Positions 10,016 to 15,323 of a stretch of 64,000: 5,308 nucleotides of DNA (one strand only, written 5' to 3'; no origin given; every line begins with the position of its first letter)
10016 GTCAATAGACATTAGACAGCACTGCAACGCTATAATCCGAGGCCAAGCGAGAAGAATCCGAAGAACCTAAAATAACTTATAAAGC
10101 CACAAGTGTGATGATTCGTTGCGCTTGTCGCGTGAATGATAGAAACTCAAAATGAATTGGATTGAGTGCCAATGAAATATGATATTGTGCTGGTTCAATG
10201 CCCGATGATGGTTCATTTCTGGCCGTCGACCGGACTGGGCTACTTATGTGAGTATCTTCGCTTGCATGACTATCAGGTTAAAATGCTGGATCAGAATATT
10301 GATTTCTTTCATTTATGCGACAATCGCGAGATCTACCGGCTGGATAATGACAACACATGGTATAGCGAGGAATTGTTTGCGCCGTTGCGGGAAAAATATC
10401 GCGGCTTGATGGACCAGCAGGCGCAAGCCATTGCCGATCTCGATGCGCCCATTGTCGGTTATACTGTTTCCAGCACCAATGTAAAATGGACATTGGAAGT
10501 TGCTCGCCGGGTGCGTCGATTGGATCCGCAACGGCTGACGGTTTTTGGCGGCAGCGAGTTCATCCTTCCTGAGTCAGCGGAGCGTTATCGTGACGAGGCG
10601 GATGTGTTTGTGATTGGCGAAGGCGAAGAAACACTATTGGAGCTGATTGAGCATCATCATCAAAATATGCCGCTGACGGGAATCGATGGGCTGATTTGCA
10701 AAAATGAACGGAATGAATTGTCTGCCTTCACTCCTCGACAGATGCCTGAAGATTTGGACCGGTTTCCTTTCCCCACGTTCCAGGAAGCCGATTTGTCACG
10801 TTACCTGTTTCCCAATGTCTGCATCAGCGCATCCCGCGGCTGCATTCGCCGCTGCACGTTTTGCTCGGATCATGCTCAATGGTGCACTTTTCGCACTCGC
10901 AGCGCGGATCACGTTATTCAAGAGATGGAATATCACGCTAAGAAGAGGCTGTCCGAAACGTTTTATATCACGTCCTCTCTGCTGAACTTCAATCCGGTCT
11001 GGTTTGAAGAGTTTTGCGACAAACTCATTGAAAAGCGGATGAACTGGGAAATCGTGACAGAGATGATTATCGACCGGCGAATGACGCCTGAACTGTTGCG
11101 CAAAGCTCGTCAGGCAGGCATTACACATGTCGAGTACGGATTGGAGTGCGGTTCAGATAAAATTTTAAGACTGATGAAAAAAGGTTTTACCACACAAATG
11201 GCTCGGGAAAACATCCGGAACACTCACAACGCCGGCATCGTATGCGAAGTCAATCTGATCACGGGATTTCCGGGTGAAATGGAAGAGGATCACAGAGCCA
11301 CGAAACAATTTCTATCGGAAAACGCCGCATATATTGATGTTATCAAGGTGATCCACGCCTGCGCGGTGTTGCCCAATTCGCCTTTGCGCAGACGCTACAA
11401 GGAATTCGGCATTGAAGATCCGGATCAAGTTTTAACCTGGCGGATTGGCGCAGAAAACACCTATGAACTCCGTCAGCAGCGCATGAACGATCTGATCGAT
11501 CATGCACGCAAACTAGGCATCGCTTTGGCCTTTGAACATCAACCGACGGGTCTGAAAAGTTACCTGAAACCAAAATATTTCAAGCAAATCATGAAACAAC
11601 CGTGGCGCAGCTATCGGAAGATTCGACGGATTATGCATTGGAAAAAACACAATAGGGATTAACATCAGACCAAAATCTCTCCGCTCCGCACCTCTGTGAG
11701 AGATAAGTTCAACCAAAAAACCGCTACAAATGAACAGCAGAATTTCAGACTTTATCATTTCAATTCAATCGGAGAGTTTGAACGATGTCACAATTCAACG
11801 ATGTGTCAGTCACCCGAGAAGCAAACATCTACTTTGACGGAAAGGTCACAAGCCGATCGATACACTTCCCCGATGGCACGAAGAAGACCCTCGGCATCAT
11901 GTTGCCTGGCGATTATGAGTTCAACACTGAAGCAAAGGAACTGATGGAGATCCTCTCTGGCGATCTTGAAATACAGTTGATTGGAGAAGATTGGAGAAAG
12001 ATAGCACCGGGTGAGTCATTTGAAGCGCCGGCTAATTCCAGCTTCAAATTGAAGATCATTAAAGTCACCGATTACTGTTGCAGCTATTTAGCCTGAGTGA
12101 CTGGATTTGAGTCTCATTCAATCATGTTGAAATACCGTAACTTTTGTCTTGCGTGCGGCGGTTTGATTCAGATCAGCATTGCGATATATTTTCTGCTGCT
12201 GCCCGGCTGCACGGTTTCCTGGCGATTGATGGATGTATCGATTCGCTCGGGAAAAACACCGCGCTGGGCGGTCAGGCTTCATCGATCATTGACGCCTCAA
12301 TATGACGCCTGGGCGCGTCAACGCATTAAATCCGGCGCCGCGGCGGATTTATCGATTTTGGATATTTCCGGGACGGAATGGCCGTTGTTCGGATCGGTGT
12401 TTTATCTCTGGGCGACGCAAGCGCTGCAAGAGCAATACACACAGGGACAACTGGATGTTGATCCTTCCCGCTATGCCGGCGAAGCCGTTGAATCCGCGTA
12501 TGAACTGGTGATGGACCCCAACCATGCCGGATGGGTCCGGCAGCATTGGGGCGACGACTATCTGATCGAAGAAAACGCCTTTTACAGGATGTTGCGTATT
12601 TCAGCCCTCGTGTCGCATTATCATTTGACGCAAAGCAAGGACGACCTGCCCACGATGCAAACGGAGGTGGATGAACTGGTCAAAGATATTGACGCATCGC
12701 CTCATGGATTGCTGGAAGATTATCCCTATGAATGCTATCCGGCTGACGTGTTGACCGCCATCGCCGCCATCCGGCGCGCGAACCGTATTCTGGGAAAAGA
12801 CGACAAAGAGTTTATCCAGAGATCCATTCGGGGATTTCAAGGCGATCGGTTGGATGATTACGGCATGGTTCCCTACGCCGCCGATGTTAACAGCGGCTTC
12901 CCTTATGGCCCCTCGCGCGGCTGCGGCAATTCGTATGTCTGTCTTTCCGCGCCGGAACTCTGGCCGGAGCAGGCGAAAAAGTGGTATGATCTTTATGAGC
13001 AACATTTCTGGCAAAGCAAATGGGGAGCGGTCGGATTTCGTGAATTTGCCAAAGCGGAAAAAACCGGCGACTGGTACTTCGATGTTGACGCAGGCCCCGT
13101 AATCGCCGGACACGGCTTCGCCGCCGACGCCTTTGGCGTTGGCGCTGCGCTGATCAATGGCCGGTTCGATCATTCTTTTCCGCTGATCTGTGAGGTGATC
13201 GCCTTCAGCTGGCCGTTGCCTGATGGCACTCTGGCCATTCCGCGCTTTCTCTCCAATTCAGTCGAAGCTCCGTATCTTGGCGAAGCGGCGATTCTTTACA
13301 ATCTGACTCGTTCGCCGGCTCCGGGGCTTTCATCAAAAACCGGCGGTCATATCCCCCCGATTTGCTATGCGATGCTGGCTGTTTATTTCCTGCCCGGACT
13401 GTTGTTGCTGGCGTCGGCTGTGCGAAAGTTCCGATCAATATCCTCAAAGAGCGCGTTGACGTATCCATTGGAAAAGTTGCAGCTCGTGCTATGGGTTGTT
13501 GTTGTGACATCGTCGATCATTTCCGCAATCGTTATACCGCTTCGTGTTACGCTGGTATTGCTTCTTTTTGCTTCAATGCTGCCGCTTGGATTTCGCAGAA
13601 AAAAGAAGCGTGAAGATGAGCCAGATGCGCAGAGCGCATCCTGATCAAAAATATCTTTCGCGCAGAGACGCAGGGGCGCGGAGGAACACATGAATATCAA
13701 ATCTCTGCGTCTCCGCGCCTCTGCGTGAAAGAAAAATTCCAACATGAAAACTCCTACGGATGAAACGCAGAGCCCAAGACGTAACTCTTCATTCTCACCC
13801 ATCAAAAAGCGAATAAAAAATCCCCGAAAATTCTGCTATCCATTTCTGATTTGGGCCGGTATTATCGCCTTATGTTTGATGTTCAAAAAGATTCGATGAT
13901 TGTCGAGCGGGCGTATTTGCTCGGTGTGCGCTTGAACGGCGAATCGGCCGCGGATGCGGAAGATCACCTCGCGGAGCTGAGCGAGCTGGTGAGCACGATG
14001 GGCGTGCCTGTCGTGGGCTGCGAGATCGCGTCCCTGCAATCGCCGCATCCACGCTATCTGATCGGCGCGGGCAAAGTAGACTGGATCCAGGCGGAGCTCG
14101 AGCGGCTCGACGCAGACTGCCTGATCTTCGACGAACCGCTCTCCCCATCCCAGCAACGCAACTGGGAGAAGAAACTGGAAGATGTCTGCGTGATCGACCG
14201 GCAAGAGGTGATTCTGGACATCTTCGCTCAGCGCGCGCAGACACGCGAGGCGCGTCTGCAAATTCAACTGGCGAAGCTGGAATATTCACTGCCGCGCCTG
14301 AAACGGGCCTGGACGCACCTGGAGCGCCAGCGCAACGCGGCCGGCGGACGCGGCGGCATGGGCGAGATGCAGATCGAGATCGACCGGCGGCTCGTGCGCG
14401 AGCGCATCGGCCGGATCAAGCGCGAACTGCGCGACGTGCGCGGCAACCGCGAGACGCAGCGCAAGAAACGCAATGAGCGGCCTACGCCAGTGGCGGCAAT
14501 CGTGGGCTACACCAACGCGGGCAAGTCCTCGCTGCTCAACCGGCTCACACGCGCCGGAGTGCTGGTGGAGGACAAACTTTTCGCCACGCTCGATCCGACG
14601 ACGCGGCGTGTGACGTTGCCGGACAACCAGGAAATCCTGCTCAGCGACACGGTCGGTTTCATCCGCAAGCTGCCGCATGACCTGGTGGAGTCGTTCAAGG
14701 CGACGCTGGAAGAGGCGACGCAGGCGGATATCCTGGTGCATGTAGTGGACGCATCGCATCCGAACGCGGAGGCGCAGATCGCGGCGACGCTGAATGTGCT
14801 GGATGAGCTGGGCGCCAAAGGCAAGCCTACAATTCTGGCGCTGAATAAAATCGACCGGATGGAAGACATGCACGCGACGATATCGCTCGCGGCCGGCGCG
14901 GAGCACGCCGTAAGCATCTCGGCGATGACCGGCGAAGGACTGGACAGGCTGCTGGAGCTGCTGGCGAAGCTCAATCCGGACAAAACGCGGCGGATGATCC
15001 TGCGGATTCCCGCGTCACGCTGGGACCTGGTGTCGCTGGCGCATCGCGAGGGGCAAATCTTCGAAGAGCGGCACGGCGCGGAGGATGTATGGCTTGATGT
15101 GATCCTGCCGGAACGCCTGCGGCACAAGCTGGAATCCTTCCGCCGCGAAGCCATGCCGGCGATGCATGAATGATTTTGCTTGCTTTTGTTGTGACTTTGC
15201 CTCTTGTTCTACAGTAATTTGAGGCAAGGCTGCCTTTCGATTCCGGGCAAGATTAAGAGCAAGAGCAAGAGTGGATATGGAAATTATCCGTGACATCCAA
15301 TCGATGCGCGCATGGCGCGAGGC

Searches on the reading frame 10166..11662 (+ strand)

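Call 13: search_protein_families(library=pfam, proteins=[window:10166-11662:+], max_evalue=0.0001)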
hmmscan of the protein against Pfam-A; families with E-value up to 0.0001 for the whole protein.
window:10166-11662:+ (498 aa): 2 families
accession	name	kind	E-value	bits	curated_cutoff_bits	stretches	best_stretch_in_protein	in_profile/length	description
PF04055.27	Radical_SAM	-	2.1e-19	70.7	29.5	1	221-383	2-166/166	Radical SAM superfamily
PF02310.24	B12-binding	-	5.7e-12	46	32.1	1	83-160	41-120/121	B12 binding domain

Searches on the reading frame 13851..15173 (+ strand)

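Call 13: search_protein_families(library=pfam, proteins=[window:13851-15173:+], max_evalue=0.0001)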
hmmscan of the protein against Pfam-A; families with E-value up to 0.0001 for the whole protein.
window:13851-15173:+ (440 aa): 7 families
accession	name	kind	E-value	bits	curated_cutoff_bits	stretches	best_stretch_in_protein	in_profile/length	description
PF13167.11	GTP-bdg_N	-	1.3e-26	93.4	25.4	1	37-126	1-89/89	GTP-binding GTPase N-terminal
PF16360.10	GTP-bdg_M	-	3.9e-26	91.8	29.5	1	128-207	1-79/79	GTP-binding GTPase Middle Region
PF01926.29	MMR_HSR1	-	2.2e-23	83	21.9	1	215-333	2-113/113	50S ribosome-binding GTPase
PF02421.24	FeoB_N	-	7.2e-11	42.3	27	1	215-369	3-154/156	Ferrous iron transport protein B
PF00350.29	Dynamin_N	-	6.7e-08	33.2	27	0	216-250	2-36/168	Dynamin family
PF00009.33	GTP_EFTU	-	1.8e-07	31.4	26.5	1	287-374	88-185/188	Elongation factor Tu GTP binding domain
PF19275.4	HflX_C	-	1e-06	29.1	26.4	1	347-426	6-86/102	HflX C-terminal domain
